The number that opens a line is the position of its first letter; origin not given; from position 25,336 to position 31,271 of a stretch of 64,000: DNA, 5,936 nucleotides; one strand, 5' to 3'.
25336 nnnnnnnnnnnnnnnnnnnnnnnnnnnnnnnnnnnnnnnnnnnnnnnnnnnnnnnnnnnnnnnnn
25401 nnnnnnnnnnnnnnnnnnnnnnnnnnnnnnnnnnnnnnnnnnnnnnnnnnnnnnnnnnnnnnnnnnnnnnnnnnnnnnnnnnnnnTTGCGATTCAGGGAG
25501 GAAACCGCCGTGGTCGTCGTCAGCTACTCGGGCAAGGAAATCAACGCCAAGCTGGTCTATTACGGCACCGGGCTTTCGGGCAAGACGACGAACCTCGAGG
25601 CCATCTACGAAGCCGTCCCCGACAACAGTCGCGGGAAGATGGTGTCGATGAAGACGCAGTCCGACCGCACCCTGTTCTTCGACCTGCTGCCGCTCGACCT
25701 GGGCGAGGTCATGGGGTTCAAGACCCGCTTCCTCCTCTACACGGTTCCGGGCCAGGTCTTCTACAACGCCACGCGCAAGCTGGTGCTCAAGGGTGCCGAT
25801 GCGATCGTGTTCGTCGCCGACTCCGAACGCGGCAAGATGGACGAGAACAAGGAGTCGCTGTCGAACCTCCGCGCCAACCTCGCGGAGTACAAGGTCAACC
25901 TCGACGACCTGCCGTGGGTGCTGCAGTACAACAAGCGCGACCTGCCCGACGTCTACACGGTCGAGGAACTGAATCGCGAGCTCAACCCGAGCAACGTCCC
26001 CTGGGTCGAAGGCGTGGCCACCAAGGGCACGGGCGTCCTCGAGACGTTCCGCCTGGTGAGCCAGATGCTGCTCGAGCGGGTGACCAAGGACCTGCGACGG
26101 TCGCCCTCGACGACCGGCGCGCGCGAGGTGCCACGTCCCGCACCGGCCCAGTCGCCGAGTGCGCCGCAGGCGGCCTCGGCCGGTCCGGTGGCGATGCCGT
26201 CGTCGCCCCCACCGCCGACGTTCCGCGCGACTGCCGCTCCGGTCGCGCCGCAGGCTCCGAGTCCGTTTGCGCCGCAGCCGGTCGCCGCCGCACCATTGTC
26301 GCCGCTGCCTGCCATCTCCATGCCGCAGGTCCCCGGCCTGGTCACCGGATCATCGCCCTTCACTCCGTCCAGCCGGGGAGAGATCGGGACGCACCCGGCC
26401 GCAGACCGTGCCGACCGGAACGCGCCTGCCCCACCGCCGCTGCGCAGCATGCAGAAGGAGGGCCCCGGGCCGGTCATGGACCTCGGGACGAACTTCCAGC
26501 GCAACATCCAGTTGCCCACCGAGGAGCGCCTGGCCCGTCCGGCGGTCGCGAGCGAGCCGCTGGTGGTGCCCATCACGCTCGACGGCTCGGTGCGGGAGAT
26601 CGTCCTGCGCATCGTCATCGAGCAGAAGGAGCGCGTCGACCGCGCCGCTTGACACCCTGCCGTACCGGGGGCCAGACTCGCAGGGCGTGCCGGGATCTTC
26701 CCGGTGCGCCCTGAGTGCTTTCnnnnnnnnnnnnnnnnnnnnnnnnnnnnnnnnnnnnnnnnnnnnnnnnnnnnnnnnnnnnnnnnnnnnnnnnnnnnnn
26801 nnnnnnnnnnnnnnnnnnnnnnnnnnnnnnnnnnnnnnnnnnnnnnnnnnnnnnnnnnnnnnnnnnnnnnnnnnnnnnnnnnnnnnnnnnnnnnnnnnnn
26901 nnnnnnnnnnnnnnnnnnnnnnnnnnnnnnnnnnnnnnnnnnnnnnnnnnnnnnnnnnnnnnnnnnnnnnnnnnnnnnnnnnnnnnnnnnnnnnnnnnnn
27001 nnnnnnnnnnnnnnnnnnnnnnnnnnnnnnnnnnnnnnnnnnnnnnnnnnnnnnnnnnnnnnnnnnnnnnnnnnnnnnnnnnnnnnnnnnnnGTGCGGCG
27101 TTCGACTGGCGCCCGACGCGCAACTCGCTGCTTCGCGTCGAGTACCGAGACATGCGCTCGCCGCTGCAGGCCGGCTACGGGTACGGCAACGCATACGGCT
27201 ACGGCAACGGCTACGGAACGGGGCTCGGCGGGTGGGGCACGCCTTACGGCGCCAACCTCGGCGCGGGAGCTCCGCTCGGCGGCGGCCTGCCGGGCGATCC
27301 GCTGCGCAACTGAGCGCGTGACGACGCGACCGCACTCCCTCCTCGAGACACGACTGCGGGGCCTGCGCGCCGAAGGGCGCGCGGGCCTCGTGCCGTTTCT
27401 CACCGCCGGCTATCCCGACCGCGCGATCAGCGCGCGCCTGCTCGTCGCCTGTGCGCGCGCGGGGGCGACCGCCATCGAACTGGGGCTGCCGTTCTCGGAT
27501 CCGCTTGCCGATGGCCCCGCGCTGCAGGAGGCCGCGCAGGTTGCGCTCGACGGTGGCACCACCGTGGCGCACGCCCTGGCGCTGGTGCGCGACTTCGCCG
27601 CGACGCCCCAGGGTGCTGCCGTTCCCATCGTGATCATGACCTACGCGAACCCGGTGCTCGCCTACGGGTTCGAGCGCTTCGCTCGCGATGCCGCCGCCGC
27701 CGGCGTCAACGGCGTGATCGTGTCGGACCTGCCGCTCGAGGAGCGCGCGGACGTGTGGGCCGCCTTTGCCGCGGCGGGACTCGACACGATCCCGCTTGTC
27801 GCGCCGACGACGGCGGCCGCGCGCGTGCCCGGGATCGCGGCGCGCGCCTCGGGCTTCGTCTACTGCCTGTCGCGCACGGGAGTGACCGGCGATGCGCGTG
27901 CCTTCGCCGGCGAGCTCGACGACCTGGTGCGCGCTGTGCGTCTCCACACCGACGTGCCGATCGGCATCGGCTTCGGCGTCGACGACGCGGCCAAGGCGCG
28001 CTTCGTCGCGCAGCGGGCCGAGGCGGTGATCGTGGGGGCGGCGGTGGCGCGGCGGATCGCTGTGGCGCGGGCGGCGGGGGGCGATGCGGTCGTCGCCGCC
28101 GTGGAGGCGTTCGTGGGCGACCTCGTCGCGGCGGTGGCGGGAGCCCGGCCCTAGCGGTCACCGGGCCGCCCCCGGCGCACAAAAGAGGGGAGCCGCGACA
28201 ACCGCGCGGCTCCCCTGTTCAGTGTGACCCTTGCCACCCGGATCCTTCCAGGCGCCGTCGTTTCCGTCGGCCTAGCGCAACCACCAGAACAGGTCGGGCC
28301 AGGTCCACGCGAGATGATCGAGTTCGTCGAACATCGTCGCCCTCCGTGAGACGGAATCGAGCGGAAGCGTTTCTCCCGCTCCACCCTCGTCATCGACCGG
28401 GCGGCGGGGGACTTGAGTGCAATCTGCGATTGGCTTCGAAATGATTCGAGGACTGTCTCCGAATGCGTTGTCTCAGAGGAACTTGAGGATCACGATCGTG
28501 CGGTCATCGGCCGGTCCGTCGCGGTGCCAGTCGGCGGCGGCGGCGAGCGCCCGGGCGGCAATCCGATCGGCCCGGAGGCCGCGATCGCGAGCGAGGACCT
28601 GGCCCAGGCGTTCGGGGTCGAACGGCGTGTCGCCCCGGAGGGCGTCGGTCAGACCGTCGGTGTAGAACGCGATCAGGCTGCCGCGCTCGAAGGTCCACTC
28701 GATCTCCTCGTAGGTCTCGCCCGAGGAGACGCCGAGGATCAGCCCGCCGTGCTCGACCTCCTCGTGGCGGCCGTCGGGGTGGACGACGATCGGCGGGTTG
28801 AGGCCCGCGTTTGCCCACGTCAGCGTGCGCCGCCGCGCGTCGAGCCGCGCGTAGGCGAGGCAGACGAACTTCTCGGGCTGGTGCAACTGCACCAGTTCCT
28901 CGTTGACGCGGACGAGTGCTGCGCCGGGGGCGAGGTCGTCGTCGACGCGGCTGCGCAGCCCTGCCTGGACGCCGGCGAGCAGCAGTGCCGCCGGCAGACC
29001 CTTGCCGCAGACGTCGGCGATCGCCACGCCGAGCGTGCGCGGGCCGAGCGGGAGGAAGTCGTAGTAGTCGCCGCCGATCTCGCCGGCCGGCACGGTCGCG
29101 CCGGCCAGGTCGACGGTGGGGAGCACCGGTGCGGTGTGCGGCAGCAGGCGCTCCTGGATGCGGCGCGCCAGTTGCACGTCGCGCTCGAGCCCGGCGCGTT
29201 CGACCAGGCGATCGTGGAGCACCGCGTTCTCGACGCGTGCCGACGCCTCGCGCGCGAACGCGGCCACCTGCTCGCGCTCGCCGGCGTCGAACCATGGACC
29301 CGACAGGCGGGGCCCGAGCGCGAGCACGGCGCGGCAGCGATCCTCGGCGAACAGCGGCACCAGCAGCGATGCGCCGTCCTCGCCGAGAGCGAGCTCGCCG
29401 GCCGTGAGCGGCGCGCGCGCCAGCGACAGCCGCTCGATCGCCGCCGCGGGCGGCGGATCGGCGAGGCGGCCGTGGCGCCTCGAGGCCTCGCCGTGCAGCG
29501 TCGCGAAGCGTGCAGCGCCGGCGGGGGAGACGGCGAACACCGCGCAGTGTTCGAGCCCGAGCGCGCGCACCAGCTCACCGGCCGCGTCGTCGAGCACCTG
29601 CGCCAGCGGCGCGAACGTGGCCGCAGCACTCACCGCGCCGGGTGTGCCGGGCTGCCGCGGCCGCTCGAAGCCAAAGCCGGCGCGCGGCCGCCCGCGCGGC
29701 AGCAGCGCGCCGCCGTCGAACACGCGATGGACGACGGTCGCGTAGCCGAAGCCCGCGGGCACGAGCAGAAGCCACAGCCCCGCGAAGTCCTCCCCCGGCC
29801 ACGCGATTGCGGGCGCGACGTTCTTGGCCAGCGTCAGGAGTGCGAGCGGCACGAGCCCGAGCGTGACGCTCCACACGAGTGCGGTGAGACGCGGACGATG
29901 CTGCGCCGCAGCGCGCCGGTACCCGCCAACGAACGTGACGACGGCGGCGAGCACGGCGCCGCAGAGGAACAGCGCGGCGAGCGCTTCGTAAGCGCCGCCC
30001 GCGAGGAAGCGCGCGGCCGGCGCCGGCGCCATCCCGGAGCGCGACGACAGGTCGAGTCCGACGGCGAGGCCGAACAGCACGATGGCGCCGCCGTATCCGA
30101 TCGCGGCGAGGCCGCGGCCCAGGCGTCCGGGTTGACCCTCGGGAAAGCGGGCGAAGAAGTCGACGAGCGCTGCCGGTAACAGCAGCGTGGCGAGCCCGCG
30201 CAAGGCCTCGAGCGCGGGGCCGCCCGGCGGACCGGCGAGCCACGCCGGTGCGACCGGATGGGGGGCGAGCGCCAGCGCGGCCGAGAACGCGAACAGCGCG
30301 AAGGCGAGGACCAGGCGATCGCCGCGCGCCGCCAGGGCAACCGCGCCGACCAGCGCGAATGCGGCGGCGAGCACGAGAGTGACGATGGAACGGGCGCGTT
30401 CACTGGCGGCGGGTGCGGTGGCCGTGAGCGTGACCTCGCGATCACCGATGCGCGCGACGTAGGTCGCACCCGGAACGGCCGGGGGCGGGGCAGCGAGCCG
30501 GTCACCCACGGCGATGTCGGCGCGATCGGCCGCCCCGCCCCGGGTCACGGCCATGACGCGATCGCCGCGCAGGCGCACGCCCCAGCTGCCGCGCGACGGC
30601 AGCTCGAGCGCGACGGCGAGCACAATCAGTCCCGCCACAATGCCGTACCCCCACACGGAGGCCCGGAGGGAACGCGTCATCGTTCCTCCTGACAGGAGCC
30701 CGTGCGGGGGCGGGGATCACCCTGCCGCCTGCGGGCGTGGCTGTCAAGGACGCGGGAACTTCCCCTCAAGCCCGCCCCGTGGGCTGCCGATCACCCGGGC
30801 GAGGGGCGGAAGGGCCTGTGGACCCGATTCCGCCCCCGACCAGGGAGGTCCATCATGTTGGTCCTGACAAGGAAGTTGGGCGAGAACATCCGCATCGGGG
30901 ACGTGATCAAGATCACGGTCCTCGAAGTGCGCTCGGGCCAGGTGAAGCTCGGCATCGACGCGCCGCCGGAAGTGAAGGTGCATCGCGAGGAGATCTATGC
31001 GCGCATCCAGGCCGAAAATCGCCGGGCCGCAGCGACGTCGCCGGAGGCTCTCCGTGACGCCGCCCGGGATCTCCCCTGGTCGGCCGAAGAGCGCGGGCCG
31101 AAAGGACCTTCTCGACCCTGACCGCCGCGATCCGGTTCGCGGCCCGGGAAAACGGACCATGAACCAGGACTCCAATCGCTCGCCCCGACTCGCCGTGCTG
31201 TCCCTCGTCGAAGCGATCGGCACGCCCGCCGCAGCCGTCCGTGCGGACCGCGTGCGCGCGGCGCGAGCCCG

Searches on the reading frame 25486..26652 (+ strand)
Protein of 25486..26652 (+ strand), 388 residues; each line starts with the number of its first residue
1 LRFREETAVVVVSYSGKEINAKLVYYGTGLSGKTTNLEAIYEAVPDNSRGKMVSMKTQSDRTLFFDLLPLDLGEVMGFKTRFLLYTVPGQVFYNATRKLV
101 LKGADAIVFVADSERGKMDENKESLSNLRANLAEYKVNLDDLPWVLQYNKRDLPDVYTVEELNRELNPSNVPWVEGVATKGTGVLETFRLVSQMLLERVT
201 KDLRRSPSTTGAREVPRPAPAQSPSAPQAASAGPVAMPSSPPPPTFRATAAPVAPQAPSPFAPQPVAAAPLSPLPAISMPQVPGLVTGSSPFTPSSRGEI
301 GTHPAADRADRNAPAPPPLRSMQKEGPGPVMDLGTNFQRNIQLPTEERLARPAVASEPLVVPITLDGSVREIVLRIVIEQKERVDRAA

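Call 18: search_protein_families(library=ncbifam, proteins=[window:25510-26652:+], max_evalue=1)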
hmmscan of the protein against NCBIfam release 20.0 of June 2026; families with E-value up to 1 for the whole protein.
window:25510-26652:+ (380 aa): 3 families
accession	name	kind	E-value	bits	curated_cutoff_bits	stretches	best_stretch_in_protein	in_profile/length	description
NF008955.0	PRK12297.1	equivalog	0.0043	16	406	1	98-196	240-337/429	GTPase ObgE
TIGR00231.1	small_GTP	domain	0.0066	16.2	42.5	1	15-183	6-162/164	GTP-binding protein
TIGR02729.1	Obg_CgtA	equivalog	0.021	13.8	280.25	1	97-177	237-318/329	Obg family GTPase CgtA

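Call 37: search_protein_families(library=pfam, proteins=[window:25486-26652:+], max_evalue=0.001)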
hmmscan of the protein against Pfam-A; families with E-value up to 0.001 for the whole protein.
window:25486-26652:+ (388 aa): 1 family
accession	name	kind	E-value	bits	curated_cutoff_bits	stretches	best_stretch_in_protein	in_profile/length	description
PF00025.27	Arf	-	7.8e-05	22.7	22.3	1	79-192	57-171/174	ADP-ribosylation factor family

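Call 97: search_solved_structures(query=window:25510-26652:+, max_evalue=0.00001)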
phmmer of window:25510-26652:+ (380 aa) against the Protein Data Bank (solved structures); distinct sequences matched with E-value up to 0.00001: 4.
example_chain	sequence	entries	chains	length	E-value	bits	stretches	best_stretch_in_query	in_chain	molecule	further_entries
6h17_A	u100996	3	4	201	1.1e-69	238.5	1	3-193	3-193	Mutual gliding-motility protein MglA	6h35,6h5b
6hjh_A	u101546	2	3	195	1.2e-69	238.4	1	3-192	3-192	Mutual gliding-motility protein MglA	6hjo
5ymx_A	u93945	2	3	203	1.2e-69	238.4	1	3-193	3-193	Mutual gliding-motility protein MglA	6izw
3t12_A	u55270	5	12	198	5.4e-69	236.2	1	3-192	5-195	Gliding protein mglA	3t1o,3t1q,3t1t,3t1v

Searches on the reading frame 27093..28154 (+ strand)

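Call 6: search_protein_families(library=pfam, proteins=[window:27093-28154:+], max_evalue=0.01)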
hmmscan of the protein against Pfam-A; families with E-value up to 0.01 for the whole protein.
window:27093-28154:+ (353 aa): 1 family
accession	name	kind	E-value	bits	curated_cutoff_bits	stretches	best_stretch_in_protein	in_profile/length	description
PF00290.26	Trp_syntA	-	4e-78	262.4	27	1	91-344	4-254/259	Tryptophan synthase alpha chain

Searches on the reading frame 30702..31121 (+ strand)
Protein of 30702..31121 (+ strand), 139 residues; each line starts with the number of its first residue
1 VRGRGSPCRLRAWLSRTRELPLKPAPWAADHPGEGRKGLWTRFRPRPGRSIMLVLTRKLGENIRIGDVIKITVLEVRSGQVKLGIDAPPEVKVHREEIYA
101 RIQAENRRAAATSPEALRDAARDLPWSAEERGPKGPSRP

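Call 5: search_protein_families(library=pfam, proteins=[window:30702-31121:+], max_evalue=0.01)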
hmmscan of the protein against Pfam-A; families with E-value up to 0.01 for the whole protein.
window:30702-31121:+ (139 aa): 1 family
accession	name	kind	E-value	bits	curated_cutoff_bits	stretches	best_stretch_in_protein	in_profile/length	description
PF02599.21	CsrA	-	1.7e-25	89.2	27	1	52-103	1-52/53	Global regulator protein family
